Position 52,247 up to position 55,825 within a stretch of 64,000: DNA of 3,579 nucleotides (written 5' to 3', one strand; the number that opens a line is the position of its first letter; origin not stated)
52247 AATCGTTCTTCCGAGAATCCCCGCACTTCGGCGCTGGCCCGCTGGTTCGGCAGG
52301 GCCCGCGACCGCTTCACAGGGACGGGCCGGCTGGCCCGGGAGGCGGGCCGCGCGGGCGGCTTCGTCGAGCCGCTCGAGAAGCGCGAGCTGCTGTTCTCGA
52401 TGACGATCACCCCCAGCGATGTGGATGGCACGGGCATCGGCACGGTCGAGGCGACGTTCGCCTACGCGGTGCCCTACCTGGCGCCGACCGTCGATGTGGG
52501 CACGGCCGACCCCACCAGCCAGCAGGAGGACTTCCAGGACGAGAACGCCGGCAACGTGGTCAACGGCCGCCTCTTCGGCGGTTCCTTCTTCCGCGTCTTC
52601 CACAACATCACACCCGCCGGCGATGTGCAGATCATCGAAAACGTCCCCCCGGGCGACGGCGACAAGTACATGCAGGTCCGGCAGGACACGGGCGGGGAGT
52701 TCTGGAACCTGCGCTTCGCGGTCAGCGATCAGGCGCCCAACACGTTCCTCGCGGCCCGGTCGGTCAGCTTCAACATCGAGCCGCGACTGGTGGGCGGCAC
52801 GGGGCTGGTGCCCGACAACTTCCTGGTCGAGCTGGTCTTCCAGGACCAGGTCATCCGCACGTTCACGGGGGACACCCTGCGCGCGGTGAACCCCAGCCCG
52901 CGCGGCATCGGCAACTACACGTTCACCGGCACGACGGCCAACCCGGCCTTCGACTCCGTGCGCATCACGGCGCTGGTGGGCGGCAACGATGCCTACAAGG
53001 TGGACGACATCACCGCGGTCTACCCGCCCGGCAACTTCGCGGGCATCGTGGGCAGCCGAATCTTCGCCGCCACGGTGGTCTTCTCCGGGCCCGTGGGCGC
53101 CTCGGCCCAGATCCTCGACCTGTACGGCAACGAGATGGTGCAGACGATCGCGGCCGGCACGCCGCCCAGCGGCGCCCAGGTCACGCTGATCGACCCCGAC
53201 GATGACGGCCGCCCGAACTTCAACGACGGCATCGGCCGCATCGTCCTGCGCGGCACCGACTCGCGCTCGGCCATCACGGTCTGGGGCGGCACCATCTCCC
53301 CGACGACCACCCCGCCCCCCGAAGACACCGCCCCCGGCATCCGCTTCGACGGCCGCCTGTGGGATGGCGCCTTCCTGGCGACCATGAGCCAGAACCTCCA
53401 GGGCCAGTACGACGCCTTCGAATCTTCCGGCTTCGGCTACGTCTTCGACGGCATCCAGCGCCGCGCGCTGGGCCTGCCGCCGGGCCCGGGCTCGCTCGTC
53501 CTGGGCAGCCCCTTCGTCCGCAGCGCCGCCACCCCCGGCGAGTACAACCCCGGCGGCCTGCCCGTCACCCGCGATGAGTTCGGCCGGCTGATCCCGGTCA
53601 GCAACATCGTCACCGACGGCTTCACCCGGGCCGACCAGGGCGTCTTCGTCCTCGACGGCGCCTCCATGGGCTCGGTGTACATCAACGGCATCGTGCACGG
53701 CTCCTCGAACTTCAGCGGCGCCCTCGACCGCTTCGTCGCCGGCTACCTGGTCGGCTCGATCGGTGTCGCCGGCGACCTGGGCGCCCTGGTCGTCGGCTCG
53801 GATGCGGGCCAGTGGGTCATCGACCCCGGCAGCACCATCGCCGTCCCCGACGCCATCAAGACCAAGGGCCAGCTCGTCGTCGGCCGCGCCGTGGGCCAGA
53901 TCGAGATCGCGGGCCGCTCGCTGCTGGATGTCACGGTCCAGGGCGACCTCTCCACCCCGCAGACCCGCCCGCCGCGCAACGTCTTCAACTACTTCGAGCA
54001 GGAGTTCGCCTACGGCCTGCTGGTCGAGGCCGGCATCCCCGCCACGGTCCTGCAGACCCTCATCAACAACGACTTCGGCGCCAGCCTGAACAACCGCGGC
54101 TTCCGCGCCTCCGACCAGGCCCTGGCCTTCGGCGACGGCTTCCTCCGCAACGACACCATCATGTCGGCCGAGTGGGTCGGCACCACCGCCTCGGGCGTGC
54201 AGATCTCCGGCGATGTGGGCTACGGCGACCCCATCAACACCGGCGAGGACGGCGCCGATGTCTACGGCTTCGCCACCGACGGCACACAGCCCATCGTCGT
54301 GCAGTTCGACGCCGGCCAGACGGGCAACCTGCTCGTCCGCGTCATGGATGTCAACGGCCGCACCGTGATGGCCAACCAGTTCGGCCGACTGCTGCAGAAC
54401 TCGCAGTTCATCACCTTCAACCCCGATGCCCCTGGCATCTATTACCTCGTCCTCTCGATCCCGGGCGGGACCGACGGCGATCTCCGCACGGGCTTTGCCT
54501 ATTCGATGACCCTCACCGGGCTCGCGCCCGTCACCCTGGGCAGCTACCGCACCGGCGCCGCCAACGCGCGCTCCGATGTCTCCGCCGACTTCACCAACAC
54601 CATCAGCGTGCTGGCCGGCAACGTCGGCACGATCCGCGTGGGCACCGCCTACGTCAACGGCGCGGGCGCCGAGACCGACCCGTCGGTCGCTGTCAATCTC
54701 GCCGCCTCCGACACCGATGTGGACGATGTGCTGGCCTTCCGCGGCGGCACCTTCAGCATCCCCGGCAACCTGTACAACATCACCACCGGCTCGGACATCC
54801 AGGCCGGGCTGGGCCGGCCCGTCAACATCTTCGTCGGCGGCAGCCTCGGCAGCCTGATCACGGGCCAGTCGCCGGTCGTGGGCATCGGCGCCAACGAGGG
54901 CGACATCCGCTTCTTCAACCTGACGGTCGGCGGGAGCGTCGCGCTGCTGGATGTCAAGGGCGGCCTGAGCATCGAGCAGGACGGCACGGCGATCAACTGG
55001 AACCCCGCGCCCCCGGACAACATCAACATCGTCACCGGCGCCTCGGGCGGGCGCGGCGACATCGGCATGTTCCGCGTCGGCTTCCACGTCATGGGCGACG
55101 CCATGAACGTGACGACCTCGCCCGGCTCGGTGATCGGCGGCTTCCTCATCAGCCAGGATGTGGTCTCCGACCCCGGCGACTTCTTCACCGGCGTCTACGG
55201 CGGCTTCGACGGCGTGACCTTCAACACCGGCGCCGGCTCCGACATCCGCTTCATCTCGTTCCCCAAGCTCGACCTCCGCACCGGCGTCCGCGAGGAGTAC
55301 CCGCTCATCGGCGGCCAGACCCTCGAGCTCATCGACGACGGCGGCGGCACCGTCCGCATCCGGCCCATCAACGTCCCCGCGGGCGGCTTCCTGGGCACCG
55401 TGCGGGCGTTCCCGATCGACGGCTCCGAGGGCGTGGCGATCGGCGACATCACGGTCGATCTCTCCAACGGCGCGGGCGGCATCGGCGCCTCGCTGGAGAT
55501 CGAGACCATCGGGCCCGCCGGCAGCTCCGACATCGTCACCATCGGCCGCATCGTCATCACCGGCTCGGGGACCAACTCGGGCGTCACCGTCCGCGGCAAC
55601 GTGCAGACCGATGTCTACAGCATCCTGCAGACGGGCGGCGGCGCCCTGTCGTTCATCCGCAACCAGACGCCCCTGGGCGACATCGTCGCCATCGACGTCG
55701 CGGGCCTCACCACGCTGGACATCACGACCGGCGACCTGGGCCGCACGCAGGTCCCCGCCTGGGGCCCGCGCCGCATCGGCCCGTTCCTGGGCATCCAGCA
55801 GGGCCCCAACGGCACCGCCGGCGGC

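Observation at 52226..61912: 3228-aa secreted giant with an N-terminal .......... motif, a beta-helix-like core and a C-terminal domain lacking recognisable catalytic motifs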

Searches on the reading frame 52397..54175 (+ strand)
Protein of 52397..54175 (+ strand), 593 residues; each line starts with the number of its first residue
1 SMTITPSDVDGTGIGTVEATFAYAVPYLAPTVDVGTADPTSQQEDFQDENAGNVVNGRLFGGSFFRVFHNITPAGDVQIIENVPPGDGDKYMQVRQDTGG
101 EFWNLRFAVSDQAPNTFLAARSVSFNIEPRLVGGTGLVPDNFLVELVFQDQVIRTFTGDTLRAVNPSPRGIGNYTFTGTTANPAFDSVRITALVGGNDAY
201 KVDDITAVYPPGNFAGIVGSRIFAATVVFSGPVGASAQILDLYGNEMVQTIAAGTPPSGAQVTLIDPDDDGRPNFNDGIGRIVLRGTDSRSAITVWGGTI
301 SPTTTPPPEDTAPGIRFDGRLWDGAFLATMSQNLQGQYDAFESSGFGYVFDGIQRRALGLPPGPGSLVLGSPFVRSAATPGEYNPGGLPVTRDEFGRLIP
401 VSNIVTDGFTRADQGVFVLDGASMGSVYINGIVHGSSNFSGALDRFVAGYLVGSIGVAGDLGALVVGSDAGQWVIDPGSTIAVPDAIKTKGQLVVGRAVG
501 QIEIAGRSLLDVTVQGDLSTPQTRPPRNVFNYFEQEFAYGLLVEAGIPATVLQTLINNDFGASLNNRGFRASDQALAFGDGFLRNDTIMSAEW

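Call 98: search_protein_families(library=pfam, alignment_id=A8, max_evalue=0.01)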
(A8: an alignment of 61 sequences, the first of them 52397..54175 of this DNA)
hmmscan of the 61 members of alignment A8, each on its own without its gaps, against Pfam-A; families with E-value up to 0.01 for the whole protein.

A. member 1, window:52397-54175:+ (593 aa): 0 families

B. families by the number of members that match (of 61 scanned): 1 family
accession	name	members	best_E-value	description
PF15930.10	YdiH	1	0.0099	Domain of unknown function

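Call 99: search_solved_structures(query=A8, max_evalue=1)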
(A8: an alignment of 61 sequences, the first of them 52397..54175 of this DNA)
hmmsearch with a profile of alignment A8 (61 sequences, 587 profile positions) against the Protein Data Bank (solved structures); distinct sequences matched with E-value up to 1: 1.
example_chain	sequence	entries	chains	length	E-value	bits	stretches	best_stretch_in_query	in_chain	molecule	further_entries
3wg9_A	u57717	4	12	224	0.67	11.7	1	325-372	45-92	Redox-sensing transcriptional repressor rex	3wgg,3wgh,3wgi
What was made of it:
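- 52397..53119 (+): N-terminal beta-jelly-roll, CBM/lectin-like domain (about residues 58-298). No sequence-level family is found (calls 98, 99).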

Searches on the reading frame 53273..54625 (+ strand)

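Call 10: search_protein_families(library=pfam, proteins=[window:53273-54625:+], max_evalue=5)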
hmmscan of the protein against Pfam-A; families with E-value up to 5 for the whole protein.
window:53273-54625:+ (451 aa): 2 families
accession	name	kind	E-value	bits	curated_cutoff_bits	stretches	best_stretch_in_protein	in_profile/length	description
PF18962.6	Por_Secre_tail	-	0.12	13.1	27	1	343-394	12-62/75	Secretion system C-terminal sorting domain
PF16656.11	Pur_ac_phosph_N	-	0.14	13.2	30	1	401-436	52-88/93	Purple acid Phosphatase, N-terminal domain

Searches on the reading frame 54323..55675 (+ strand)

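Call 10: search_protein_families(library=pfam, proteins=[window:54323-55675:+], max_evalue=5)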
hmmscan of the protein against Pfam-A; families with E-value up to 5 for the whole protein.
window:54323-55675:+ (451 aa): 1 family
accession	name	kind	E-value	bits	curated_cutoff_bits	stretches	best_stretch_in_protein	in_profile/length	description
PF16656.11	Pur_ac_phosph_N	-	0.12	13.3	30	1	51-86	52-88/93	Purple acid Phosphatase, N-terminal domain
